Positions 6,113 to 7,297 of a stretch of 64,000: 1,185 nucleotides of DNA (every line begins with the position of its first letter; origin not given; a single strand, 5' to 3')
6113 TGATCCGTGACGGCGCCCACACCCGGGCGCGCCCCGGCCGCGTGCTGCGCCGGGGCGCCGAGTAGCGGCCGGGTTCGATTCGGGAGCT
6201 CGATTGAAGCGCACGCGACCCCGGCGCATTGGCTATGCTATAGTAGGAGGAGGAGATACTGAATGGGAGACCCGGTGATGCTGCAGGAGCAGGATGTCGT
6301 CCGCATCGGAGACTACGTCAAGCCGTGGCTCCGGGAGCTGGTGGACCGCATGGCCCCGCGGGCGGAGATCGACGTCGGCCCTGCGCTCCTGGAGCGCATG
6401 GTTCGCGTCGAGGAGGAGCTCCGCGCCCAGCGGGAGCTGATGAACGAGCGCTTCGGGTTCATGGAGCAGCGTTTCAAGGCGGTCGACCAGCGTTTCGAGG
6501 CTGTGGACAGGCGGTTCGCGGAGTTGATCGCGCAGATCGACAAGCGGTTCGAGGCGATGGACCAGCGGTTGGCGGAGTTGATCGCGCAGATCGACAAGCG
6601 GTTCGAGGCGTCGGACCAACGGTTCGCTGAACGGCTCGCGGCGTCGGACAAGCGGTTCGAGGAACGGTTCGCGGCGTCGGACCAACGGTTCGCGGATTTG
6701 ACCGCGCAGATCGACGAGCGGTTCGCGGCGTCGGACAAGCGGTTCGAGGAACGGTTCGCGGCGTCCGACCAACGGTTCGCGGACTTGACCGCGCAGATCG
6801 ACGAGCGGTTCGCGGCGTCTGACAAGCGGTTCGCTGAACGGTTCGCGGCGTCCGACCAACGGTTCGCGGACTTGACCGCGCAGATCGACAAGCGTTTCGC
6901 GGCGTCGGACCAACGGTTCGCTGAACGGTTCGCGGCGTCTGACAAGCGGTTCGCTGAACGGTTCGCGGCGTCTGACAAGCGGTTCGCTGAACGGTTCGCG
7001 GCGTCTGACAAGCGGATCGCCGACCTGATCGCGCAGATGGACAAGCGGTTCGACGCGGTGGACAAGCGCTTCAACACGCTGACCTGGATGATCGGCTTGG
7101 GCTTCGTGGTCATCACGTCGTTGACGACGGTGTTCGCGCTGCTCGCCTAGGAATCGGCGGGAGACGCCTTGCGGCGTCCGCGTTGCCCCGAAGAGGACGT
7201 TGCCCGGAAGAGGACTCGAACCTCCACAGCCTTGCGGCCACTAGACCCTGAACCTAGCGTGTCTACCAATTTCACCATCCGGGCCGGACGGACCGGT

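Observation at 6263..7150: Tail-anchored protein built from about 20 hendecad repeats encoded by a 33-bp minisatellite, with a one-unit paralog at 47141-47308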

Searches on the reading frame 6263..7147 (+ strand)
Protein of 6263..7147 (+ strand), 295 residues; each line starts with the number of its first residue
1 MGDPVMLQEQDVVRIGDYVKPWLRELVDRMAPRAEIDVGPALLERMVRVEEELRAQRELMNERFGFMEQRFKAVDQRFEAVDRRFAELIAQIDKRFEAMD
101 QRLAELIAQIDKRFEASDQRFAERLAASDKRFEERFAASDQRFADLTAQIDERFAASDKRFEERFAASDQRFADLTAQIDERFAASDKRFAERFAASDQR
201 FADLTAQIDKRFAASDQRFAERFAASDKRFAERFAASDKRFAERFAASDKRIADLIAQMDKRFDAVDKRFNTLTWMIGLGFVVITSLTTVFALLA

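Call 5: search_protein_families(library=pfam, proteins=[window:6263-7147:+], max_evalue=1)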
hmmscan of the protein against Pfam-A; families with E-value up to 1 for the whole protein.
window:6263-7147:+ (295 aa): 39 families (the best 25 are shown)
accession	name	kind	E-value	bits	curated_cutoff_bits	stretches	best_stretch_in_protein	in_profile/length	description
PF10241.14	KxDL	-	2.9e-07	31.1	27.2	1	90-125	19-54/86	Uncharacterized conserved protein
PF09763.15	Sec3_CC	-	4.5e-07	30.2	27.1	0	120-180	7-66/133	Exocyst complex component Sec3, coiled-coil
PF04513.17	Baculo_PEP_C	-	5.5e-07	30.2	38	1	66-113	35-82/140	Baculovirus polyhedron envelope protein, PEP, C terminus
PF02601.20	Exonuc_VII_L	-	0.00025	21.1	35.9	2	48-173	140-267/315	Exonuclease VII, large subunit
PF00564.30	PB1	-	0.00029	21.2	23.6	0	134-161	15-42/84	PB1 domain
PF17072.10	Spike_torovirin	-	0.00071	18.2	35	1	70-116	917-963/1272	Torovirinae spike glycoprotein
PF07195.17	FliD_C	-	0.00082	19.3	25.4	1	53-103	181-231/236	Flagellar hook-associated protein 2 C-terminus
PF19191.5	HEF_HK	-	0.0034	18.3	24.1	0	80-113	32-64/67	HEF_HK domain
PF23991.1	DUF7310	-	0.011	16.6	40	0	133-180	2-54/83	Coiled-coil region of unknown function (DUF7310)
PF24319.2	DUF7491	-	0.016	15.9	30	1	76-112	45-81/90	Coiled-coil region of unknown function (DUF7491)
PF01519.22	DUF16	-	0.018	15.9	40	0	134-134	101-101/104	Protein of unknown function DUF16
PF01442.23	Apolipoprotein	-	0.019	15.1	90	2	41-195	30-186/190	Apolipoprotein A1/A4/E domain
PF11083.13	Relaxase_C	-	0.022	15.4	30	0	76-121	22-68/125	C-terminal helical hairpin domain from relaxase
PF03961.19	FapA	-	0.024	14.7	31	1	73-153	153-229/272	Flagellar Assembly Protein A beta solenoid domain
PF05321.16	HHA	-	0.026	15.2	25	0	238-266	25-51/57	Haemolysin expression modulating protein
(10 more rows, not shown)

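Call 8: find_homologous_proteins(query=window:6263-7147:+, max_evalue=0.001)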
Query window:6263-7147:+ (295 aa): 602 proteins with E <= 0.001 among 8000 candidates; the best 120 are listed.
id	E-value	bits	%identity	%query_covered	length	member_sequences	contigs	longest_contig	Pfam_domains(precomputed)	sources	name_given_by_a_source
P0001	1.6e-64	236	64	55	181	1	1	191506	-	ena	-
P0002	2.3e-64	235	64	53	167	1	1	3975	-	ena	-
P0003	8.0e-64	234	61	63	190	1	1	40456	-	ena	-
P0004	6.6e-62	227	62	55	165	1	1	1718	-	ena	-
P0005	7.7e-61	224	49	100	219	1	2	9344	-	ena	-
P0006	1.1e-60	223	62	55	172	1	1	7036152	-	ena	-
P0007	1.5e-60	223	40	100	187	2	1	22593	-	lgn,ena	-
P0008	1.8e-60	223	61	55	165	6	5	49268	-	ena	-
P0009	2.3e-59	219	60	53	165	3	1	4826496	-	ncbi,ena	-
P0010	2.6e-59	219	56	60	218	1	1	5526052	-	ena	-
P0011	3.0e-59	219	45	100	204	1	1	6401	-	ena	-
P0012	3.9e-59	218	59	55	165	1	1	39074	-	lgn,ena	-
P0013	3.9e-59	218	45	100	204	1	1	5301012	-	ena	-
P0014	4.0e-59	218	58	63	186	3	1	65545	-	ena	-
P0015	8.6e-58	214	59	55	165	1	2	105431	-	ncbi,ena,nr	ncbi:MAG: hypothetical protein OXQ31_12705 [Spirochaetaceae bacterium]|nr:hypothetical protein [Spir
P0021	5.2e-51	192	38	100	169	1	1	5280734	-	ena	-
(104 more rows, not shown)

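Call 10: find_encoding_contigs(protein=window:6263-7147:+, flank=6000, max_places=6)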
Protein window:6263-7147:+ (295 aa): no gene with exactly this product is on record in the collection.

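Call 11: find_encoding_contigs(protein=P0006, flank=6000, max_places=4)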
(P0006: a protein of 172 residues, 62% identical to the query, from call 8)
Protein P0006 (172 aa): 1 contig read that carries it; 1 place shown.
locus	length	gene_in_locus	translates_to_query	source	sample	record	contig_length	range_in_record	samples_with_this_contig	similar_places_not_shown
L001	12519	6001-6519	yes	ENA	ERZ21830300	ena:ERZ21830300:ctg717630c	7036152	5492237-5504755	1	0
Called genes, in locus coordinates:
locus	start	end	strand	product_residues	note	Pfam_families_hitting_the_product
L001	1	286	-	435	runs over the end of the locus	PF13191:AAA_16 (weak), PF14516:AAA_35, PF24883:NPHP3_N (weak), PF13401:AAA_22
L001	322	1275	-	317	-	PF01370:Epimerase, PF02719:Polysacc_synt_2 (faint), PF04321:RmlD_sub_bind, PF07993:NAD_binding_4 (faint), PF16363:GDP_Man_Dehyd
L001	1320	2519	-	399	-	PF01408:GFO_IDH_MocA, PF22725:GFO_IDH_MocA_C3, PF02894:GFO_IDH_MocA_C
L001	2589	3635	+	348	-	PF01408:GFO_IDH_MocA, PF22725:GFO_IDH_MocA_C3, PF02894:GFO_IDH_MocA_C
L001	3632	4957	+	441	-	PF00884:Sulfatase, PF01663:Phosphodiest (faint), PF16347:SGSH_C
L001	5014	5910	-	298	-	PF05721:PhyH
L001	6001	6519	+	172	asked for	-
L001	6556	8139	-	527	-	PF00251:Glyco_hydro_32N, PF08244:Glyco_hydro_32C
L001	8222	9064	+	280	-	-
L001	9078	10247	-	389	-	-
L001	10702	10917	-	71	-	PF01402:RHH_1, PF05509:TraY (weak), PF07704:PSK_trans_fac (weak), PF19807:DUF6290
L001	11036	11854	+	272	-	-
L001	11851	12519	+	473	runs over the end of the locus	PF00884:Sulfatase, PF01663:Phosphodiest (faint), PF16347:SGSH_C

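Call 12: find_encoding_contigs(protein=P0009, flank=6000, max_places=4)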
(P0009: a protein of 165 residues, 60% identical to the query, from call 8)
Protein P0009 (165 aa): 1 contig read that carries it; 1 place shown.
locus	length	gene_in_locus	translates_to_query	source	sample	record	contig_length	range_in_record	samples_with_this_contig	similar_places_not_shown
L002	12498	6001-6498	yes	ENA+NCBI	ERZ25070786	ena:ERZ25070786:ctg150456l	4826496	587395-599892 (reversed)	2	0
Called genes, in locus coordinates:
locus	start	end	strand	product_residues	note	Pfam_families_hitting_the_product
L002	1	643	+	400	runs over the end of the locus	PF05721:PhyH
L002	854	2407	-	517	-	PF13401:AAA_22, PF14516:AAA_35 (weak), PF24883:NPHP3_N (weak)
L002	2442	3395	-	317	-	PF01370:Epimerase, PF02719:Polysacc_synt_2 (faint), PF04321:RmlD_sub_bind, PF16363:GDP_Man_Dehyd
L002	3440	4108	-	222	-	-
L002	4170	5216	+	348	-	PF01408:GFO_IDH_MocA, PF22725:GFO_IDH_MocA_C3, PF02894:GFO_IDH_MocA_C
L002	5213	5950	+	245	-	PF00884:Sulfatase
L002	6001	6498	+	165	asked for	-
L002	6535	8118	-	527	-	PF00251:Glyco_hydro_32N, PF08244:Glyco_hydro_32C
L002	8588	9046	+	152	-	-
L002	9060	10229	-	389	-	-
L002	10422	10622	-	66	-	PF19807:DUF6290 (weak)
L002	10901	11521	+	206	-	-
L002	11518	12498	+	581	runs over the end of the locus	PF01839:FG-GAP (faint), PF13517:FG-GAP_3, PF07593:UnbV_ASPIC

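Call 13: find_related_loci(query=window:6263-7147:+, collection=genome_contigs, flank=6000)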
Query window:6263-7147:+ (295 aa) in genome_contigs; peptide patterns used: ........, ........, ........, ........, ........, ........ (x = any residue, [..] = any of these).
114 stretches matched a pattern; 24 encode a relative of the query (tblastn E <= 1e-3); 24 distinct loci.
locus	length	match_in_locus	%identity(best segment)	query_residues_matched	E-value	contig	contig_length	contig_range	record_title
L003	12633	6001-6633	38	3-210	4e-31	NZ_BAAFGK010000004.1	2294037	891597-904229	Candidatus Magnetaquiglobus chichijimensis isolate FCR-1 contig_4, whole genome shotgun sequence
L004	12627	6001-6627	38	3-293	6e-27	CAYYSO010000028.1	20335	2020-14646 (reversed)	MAG TPA_asm: uncultured Methylomarinum sp. isolate SRP216583_co2_210 genome assembly, contig: NODE_1854_length_20335_cov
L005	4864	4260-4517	54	58-287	2e-21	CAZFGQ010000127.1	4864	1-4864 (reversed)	MAG TPA_asm: uncultured Spirochaetota bacterium isolate binchicken_co19_489 genome assembly, contig: NODE_31097_length_4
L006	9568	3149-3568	42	44-292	2e-18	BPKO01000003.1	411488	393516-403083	MAG: Candidatus Tectomicrobia bacterium KatS3mg131 DNA, contig_17650, whole genome shotgun sequence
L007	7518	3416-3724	33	51-295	8e-16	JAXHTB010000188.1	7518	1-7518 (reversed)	MAG: Spirochaetota bacterium isolate MAG13_tar_biofilm MAG13_188, whole genome shotgun sequence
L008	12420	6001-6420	44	3-288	1e-15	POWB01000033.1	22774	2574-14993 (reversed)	MAG: Halochromatium sp. isolate A10 NODE_33_length_22774_cov_10.125061, whole genome shotgun sequence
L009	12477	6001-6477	46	58-273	6e-15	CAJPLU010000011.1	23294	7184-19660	Candidatus Saccharibacteria bacterium isolate SRR9217384-mag-bin.1 genome assembly, contig: SRR9217384-mag-bin.1_12, who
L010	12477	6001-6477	46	58-273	6e-15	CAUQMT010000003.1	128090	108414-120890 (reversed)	MAG TPA_asm: uncultured Candidatus Saccharibacteria bacterium isolate ERR9968846_bin.4_MetaWRAP_v1.3_MAG genome assembly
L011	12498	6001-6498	46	60-287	1e-14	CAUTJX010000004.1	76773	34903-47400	MAG TPA_asm: uncultured Candidatus Saccharibacteria bacterium isolate DRR247343_bin.1_MetaWRAP_v1.3_MAG genome assembly,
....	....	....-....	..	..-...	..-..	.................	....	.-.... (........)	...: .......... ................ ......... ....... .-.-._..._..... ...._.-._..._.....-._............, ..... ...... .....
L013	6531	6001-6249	45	15-134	1e-12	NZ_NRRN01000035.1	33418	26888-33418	Halorhodospira abdelmalekii strain DSM 2110 scaffold0035, whole genome shotgun sequence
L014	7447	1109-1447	40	26-294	2e-12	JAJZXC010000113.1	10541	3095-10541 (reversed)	MAG: Bacillota bacterium isolate TL1-3.bin40 NODE_5684_length_10541_cov_5.337142, whole genome shotgun sequence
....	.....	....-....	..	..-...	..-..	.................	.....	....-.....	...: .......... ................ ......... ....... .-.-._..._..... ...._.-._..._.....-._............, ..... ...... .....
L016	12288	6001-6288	46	65-295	1e-8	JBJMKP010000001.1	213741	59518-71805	MAG: Solirubrobacterales bacterium isolate H1_18_all_fractions_metab_conc_80_69_26 k255_828630, whole genome shotgun seq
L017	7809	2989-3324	43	70-286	2e-7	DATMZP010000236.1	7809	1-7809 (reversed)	MAG TPA_asm: Hyphomicrobiaceae bacterium isolate SMAG_U11138 k141_3940238, whole genome shotgun sequence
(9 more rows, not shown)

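Call 19: search_protein_families(library=ncbifam, proteins=[window:6263-7147:+], max_evalue=1)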
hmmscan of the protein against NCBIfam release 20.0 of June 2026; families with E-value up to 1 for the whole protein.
window:6263-7147:+ (295 aa): 12 families
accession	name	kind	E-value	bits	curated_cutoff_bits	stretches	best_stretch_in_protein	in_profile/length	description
NF008191.0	PRK10945.1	subfamily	0.00055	20.1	90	0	233-266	32-63/72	hemolysin expression modulator Hha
TIGR01604.1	PYST-C2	paralog_domain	0.0011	19.1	40.35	0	107-149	27-69/150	Plasmodium yoelii subtelomeric domain PYST-C2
NF045780.1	TrlF_fam_ATP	equivalog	0.013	14.2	350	1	51-230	599-783/944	TrlF family AAA-like ATPase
NF048001.1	GTP_morpho_1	equivalog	0.019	14.8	50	1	50-84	12-46/70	GTA head formation protein, RCAP_rcc01685 family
NF047388.1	SA1320_fam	subfamily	0.048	12.1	230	1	101-233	226-358/644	SA1320 family protein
TIGR04197.1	T7SS_SACOL2603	subfamily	0.23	12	26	1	76-105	54-83/85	TIGR04197 family type VII secretion effector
NF033930.1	pneumo_PspA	exception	0.26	9.9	850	1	43-171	242-371/659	pneumococcal surface protein A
NF049873.2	cytotoxin_MakE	exception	0.28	10.1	360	1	72-152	87-167/352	alpha-pore-forming cytotoxin subunit MakE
NF033915.0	antiphage_ZorA_2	subfamily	0.35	9.9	100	0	89-164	301-376/383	anti-phage ZorAB system protein ZorA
TIGR02978.1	phageshock_pspC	equivalog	0.55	10.1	104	0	74-107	71-104/121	envelope stress response membrane protein PspC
NF010702.0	PRK14102.1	equivalog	0.62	10.4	115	0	82-132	41-89/108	nitrogenase-stabilizing/protective protein NifW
NF033916.0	antiphage_ZorA_3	subfamily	0.65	8.8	250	1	44-187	320-461/509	anti-phage ZorAB system protein ZorA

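Call 20: search_protein_families(library=phrogs, proteins=[window:6263-7147:+], max_evalue=0.1)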
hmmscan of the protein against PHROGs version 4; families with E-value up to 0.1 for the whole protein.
window:6263-7147:+ (295 aa): 25 families
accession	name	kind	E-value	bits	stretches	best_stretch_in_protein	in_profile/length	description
phrog_6701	-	unknown function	3.1e-19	70.3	3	59-104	68-113/169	-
phrog_15851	-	unknown function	6.2e-12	47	0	73-107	48-82/117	-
phrog_28882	-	unknown function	6.8e-10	40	2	128-147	4-23/44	-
phrog_2619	-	unknown function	4e-06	28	2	134-184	57-103/124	-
phrog_34730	-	unknown function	5.2e-05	24.5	0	86-124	43-81/108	-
phrog_2990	-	unknown function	0.0002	22.6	0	42-94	41-93/133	-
phrog_12015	-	unknown function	0.00025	21.7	1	46-110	107-163/165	-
phrog_7547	-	unknown function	0.00046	19.6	0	72-119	695-742/824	-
phrog_26771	-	unknown function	0.00052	21.1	0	95-121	22-47/84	-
phrog_13479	-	tail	0.00077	18.8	1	141-270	197-321/691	tail fiber protein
phrog_5553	-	unknown function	0.00093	20.4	0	60-110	12-65/114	-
phrog_14180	-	unknown function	0.0021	19.2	0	95-115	39-59/62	-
phrog_37465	-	unknown function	0.0038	18.3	0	138-159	13-34/58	-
phrog_11953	-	DNA, RNA and nucleotide metabolism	0.0038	18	1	52-151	4-102/154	exonuclease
phrog_31709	-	unknown function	0.011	17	0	243-266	63-86/92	-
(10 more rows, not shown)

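Call 21: search_solved_structures(query=window:6263-7147:+, max_evalue=1)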
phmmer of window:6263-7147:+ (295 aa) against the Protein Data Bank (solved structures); distinct sequences matched with E-value up to 1: 5.
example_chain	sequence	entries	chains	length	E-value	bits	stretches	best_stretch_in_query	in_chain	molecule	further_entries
9tlu_C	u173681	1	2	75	0.049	16.4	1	60-113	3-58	Sc-apCC-2-BCL-xL-3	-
8r3o_A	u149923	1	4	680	0.12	15.1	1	173-248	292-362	Transketolase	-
9tlt_A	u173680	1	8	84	0.22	14.2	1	61-146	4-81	Sc-apCC-2-KLHL20-4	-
7o97_A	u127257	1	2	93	0.26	14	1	87-123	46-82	hypothetical protein UY81_C0065G0003 from Candidatus Giovannonibacteria bacterium converte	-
8egr_M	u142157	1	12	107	0.53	13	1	69-128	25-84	gp20, portal-proximal core protein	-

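Call 31: search_protein_families(library=pfam, alignment_id=A2, max_evalue=0.01)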
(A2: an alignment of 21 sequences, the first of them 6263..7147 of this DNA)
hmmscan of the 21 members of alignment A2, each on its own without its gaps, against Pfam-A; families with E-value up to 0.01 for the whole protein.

A. member 1, window:6263-7147:+ (295 aa): 8 families
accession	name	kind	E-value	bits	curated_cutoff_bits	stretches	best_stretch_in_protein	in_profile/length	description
PF10241.14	KxDL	-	2.9e-07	31.1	27.2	0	90-125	19-54/86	Uncharacterized conserved protein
PF09763.15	Sec3_CC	-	4.5e-07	30.2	27.1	0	120-180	7-66/133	Exocyst complex component Sec3, coiled-coil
PF04513.17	Baculo_PEP_C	-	5.5e-07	30.2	38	0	66-113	35-82/140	Baculovirus polyhedron envelope protein, PEP, C terminus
PF02601.20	Exonuc_VII_L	-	0.00025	21.1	35.9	0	48-173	140-267/315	Exonuclease VII, large subunit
PF00564.30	PB1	-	0.00029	21.2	23.6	0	134-161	15-42/84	PB1 domain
PF17072.10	Spike_torovirin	-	0.00071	18.2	35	0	70-116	917-963/1272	Torovirinae spike glycoprotein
PF07195.17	FliD_C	-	0.00082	19.3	25.4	0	53-103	181-231/236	Flagellar hook-associated protein 2 C-terminus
PF19191.5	HEF_HK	-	0.0034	18.3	24.1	0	80-113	32-64/67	HEF_HK domain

B. families by the number of members that match (of 21 scanned): 45 families (the first 25 are shown)
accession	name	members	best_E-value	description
PF10241.14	KxDL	16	2.9e-07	Uncharacterized conserved protein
PF23991.1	DUF7310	11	1.3e-09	Coiled-coil region of unknown function (DUF7310)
PF01519.22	DUF16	7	0.00056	Protein of unknown function DUF16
PF04513.17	Baculo_PEP_C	6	5.5e-07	Baculovirus polyhedron envelope protein, PEP, C terminus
PF07195.17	FliD_C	6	0.00048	Flagellar hook-associated protein 2 C-terminus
PF24850.1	CC_BshC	4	0.0012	Bacillithiol biosynthesis BshC, C-terminal coiled-coil domain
PF02601.20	Exonuc_VII_L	3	0.00025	Exonuclease VII, large subunit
PF09763.15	Sec3_CC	2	4.5e-07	Exocyst complex component Sec3, coiled-coil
PF17072.10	Spike_torovirin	2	0.00071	Torovirinae spike glycoprotein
PF01544.23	CorA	2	0.0013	CorA-like Mg2+ transporter protein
PF06825.17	HSBP1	2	0.0015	Heat shock factor binding protein 1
PF04108.17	ATG17_like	2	0.0018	Autophagy protein ATG17-like domain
PF05010.19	TACC_C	2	0.0019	Transforming acidic coiled-coil-containing protein (TACC), C-terminal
PF13997.11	YqjK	2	0.0058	YqjK-like protein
PF09321.15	DUF1978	1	2.1e-06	Domain of unknown function (DUF1978)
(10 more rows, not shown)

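Call 41: predict_structure(alignment_id=A2)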
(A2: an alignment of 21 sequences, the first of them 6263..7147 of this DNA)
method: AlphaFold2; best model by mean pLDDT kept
length: 295 residues; sequences in the alignment: 21
mean_pLDDT: 84.5   pTM: 0.34
mean pLDDT of the five models: 84.5, 83.1, 83.0, 81.3, 77.6
residues with pLDDT >= 90: 151; 70-90: 86; 50-70: 49; < 50: 9
segments of 3 or more residues with pLDDT < 50: 33-38
pLDDT, mean of each block of 10 residues (from residue 1): 64 79 75 49 75 83 86 93 96 97 97 96 97 98 98 98 98 97 96 96 95 91 89 86 81 70 55 62 68 59
secondary structure, 60 per line:
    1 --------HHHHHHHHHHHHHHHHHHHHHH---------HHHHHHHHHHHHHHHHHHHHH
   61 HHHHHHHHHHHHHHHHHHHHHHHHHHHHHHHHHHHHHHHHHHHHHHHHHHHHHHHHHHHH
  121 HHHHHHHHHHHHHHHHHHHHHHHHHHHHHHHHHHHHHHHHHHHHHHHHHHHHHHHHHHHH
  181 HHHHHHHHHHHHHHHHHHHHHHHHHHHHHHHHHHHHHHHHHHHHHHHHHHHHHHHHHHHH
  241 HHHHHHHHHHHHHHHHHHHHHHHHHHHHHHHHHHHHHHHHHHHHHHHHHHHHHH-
elements in order: H9-30 H40-294

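Call 51: list_cluster_members(proteins=[P0121, window:6263-7147:+, P0009, P0001, P0006, P0010])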
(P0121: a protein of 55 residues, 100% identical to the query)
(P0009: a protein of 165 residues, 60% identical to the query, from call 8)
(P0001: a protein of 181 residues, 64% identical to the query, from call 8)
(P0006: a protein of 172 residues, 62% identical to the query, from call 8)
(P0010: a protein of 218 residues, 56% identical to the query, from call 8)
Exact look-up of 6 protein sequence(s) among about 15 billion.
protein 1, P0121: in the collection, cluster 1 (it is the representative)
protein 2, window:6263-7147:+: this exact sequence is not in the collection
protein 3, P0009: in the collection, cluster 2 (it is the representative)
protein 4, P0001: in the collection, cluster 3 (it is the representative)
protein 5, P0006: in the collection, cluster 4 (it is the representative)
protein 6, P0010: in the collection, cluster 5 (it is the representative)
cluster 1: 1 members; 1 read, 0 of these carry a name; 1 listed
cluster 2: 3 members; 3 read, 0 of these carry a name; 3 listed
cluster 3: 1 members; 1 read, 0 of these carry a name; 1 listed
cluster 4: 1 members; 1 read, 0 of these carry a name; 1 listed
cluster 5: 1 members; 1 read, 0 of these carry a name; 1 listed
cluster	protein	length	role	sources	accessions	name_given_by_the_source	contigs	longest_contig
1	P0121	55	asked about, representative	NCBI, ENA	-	-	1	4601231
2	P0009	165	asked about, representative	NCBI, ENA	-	-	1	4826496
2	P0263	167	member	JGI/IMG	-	-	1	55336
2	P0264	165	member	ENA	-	-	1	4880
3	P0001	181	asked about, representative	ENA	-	-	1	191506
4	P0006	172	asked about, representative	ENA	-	-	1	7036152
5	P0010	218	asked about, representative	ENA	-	-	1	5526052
